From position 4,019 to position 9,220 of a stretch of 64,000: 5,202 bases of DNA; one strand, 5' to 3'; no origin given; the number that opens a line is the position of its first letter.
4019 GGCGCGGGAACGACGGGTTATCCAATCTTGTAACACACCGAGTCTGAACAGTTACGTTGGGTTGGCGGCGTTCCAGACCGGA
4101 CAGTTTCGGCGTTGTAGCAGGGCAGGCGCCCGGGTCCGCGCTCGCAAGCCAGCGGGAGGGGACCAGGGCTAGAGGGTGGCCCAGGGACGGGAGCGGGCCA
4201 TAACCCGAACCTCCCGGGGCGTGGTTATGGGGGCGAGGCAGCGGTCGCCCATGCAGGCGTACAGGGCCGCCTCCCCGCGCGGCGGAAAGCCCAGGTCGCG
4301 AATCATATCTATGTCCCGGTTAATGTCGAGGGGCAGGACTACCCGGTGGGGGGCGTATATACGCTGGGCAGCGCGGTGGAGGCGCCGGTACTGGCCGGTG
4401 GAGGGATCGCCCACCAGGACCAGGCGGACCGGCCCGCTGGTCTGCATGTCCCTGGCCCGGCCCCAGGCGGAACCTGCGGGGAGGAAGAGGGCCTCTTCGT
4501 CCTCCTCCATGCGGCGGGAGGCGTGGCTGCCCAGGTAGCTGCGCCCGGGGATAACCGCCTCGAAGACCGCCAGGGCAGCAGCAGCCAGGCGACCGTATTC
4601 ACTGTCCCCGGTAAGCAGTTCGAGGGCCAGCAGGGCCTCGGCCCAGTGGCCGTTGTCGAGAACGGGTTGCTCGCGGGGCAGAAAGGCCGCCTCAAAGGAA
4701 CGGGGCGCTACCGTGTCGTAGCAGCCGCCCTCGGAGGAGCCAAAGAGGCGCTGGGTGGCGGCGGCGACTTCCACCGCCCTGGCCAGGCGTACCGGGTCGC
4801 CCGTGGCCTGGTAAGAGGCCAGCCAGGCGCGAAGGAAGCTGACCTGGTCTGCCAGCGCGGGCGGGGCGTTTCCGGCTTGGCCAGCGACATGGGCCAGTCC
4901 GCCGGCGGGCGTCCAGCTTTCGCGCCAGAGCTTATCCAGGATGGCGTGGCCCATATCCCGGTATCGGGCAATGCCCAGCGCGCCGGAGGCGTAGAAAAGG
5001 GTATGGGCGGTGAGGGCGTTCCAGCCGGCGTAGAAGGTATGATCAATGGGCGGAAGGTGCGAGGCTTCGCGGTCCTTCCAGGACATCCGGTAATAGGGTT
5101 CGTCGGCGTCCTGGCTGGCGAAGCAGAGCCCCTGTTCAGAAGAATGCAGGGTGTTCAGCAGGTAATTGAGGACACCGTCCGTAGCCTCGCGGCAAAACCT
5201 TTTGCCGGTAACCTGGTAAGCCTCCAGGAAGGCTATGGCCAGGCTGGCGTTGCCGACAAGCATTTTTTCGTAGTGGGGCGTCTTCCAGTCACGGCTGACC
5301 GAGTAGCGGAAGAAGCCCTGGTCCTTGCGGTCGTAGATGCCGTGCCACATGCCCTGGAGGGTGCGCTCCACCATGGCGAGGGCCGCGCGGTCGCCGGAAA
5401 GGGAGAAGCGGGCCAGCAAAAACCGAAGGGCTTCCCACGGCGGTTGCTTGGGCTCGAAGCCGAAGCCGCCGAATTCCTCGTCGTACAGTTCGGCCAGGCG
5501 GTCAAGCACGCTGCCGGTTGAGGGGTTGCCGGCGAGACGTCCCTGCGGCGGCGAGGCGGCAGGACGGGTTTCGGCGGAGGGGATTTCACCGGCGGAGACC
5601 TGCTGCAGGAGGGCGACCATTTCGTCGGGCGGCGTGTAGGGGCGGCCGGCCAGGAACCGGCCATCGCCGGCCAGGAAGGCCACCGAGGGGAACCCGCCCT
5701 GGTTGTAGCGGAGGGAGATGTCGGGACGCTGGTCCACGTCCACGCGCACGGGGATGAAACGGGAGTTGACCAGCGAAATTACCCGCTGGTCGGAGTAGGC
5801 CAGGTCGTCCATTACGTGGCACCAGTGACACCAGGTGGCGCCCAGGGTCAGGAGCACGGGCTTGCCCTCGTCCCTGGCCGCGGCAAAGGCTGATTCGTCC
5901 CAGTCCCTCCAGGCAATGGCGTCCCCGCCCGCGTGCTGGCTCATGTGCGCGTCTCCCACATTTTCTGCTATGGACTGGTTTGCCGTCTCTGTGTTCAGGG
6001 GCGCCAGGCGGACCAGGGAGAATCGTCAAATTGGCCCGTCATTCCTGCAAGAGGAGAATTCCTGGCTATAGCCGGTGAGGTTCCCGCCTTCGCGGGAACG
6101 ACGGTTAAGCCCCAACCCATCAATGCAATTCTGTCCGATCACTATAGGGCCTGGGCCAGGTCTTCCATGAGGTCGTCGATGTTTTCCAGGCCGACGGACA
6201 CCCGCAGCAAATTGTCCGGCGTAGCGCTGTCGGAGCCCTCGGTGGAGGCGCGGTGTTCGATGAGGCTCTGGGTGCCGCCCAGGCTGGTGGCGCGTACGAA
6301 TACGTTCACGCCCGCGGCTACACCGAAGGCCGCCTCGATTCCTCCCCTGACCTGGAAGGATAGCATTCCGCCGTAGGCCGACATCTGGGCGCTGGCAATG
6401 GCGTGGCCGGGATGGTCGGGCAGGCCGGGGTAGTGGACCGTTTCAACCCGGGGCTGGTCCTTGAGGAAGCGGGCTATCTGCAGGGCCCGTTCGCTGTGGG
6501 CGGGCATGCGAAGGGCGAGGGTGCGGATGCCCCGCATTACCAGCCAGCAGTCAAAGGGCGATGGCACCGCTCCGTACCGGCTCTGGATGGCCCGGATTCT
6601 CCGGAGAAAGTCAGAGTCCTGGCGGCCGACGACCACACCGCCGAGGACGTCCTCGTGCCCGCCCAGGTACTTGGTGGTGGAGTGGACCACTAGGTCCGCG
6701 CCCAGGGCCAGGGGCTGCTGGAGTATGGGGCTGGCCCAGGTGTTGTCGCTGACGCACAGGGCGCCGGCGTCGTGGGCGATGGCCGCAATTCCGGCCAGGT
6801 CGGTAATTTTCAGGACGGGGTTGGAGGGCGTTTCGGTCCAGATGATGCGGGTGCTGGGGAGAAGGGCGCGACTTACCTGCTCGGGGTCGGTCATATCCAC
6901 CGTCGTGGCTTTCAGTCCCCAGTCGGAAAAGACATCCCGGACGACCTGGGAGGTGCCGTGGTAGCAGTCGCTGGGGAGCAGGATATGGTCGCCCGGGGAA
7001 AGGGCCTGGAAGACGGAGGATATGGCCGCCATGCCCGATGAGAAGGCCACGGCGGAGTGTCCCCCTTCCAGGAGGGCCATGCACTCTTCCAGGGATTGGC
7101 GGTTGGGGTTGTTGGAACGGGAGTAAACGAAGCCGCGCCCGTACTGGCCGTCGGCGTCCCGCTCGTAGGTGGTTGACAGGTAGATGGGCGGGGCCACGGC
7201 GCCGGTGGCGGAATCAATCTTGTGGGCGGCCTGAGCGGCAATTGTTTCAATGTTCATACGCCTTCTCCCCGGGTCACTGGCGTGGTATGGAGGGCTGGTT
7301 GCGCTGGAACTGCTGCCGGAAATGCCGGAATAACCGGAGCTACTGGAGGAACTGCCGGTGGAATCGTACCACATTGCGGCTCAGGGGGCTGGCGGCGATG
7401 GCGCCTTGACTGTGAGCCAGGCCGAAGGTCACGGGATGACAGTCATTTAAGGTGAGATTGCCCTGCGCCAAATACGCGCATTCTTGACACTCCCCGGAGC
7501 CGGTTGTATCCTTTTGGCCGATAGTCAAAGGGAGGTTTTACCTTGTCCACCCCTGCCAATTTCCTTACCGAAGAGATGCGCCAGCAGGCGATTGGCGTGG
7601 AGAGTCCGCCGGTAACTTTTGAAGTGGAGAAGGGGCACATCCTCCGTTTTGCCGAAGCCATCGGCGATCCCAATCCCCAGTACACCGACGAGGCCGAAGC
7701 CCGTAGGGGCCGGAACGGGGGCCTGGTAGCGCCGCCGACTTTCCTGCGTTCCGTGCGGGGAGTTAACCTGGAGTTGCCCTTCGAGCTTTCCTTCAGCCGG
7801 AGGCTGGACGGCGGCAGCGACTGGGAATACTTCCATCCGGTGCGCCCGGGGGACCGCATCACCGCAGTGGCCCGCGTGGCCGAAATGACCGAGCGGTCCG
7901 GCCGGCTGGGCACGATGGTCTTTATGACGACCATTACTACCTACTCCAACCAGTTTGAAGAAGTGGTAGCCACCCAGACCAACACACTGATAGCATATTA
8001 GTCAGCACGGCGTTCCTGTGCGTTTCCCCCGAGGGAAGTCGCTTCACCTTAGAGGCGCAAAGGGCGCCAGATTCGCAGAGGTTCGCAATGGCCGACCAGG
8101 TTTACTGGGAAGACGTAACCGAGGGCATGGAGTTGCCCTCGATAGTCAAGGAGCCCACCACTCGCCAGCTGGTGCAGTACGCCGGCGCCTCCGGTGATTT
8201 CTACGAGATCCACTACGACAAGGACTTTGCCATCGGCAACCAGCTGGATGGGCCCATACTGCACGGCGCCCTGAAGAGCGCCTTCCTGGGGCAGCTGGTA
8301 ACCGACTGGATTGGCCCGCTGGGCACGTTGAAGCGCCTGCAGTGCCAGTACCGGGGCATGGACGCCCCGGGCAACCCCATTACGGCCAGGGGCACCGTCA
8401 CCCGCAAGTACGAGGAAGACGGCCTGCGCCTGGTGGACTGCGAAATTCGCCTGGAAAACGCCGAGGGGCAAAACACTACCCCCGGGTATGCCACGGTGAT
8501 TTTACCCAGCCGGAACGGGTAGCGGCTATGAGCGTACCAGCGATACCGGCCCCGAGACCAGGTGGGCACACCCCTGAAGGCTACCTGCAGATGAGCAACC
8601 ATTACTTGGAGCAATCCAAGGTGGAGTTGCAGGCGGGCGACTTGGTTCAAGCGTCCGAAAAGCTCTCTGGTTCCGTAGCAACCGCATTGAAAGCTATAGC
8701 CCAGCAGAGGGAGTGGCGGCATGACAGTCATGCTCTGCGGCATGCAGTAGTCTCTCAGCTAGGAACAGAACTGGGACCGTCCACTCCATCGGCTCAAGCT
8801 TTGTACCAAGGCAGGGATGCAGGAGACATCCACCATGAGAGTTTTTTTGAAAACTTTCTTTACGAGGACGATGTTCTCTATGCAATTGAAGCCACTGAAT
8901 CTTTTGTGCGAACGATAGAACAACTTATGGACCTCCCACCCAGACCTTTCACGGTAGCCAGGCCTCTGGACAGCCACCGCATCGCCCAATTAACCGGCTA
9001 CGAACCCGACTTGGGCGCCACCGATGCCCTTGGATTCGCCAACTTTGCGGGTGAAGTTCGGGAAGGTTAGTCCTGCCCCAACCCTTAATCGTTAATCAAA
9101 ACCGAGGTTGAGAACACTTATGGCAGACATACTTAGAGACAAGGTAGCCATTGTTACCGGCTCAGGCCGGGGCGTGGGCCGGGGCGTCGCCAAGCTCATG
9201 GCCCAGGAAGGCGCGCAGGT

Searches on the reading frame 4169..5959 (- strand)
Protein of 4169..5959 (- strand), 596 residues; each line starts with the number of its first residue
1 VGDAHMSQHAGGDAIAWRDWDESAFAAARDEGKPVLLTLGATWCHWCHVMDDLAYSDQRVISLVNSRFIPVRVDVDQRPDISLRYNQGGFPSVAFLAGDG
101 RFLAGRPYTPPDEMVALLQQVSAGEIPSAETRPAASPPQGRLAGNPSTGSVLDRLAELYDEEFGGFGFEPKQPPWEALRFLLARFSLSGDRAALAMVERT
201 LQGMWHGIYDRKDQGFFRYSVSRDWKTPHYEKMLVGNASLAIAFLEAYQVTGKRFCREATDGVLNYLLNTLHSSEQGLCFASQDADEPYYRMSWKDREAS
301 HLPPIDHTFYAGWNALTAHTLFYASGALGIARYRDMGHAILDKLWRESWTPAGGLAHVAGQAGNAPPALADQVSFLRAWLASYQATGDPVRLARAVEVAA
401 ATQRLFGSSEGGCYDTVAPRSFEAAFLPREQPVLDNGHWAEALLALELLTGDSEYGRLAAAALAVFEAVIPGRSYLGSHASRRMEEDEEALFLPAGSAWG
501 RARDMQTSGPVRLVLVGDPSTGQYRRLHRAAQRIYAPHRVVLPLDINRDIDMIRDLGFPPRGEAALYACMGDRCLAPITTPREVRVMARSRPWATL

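Call 16: search_protein_families(library=pfam, proteins=[window:4169-5959:-], max_evalue=0.01)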
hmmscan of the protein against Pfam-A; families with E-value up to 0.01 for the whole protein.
window:4169-5959:- (596 aa): 5 families
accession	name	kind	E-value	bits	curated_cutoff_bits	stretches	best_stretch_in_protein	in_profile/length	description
PF03190.21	Thioredox_DsbH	-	2.9e-27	96.1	27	1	7-115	13-128/163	Protein of unknown function, DUF255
PF13899.12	Thioredoxin_7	-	1.5e-15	57.5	27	1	16-97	1-82/83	Thioredoxin-like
PF07221.17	GlcNAc_2-epim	-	2.7e-06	27.3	23.4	0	175-291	215-332/347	N-acylglucosamine 2-epimerase (GlcNAc 2-epimerase)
PF13098.12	Thioredoxin_2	-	2e-05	25.3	27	1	28-118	1-104/104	Thioredoxin-like domain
PF00085.26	Thioredoxin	-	0.0076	16.7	23.5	0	29-97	15-80/103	Thioredoxin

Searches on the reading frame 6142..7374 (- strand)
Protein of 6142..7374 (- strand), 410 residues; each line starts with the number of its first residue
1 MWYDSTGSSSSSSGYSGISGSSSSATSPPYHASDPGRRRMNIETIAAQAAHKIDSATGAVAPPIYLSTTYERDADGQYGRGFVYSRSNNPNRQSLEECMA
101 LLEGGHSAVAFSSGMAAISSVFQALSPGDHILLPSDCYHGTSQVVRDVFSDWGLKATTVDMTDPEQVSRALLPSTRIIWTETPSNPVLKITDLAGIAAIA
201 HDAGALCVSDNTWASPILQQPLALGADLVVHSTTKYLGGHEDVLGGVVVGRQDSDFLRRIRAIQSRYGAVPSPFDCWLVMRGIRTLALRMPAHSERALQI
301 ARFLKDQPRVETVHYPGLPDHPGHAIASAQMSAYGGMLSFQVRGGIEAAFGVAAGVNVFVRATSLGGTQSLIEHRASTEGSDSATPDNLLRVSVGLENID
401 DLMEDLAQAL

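Call 16: search_protein_families(library=pfam, proteins=[window:6142-7374:-], max_evalue=0.01)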
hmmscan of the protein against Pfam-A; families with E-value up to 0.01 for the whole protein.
window:6142-7374:- (410 aa): 5 families
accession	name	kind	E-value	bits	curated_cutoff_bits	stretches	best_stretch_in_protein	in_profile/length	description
PF01053.26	Cys_Met_Meta_PP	-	5.4e-128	427.2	27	1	43-410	1-380/381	Cys/Met metabolism PLP-dependent enzyme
PF00155.27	Aminotran_1_2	-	6.4e-05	22.7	19.7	1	94-214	46-189/361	Aminotransferase class I and II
PF01041.23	DegT_DnrJ_EryC1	-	7.8e-05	22.5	19.8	1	89-211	23-146/360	DegT/DnrJ/EryC1/StrS aminotransferase family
PF00266.25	Aminotran_5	-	0.00049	19.6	21.5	1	116-238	76-204/371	Aminotransferase class-V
PF06838.17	Met_gamma_lyase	-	0.00057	19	24.2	1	91-253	56-241/405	Methionine gamma-lyase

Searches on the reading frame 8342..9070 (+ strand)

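Call 16: search_protein_families(library=pfam, proteins=[window:8342-9070:+], max_evalue=0.01)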
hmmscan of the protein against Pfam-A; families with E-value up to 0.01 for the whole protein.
window:8342-9070:+ (242 aa): 1 family
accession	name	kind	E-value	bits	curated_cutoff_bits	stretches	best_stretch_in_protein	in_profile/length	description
PF05942.16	PaREP1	-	4.5e-10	39.9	24.4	1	81-187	2-113/115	Archaeal PaREP1/PaREP8 family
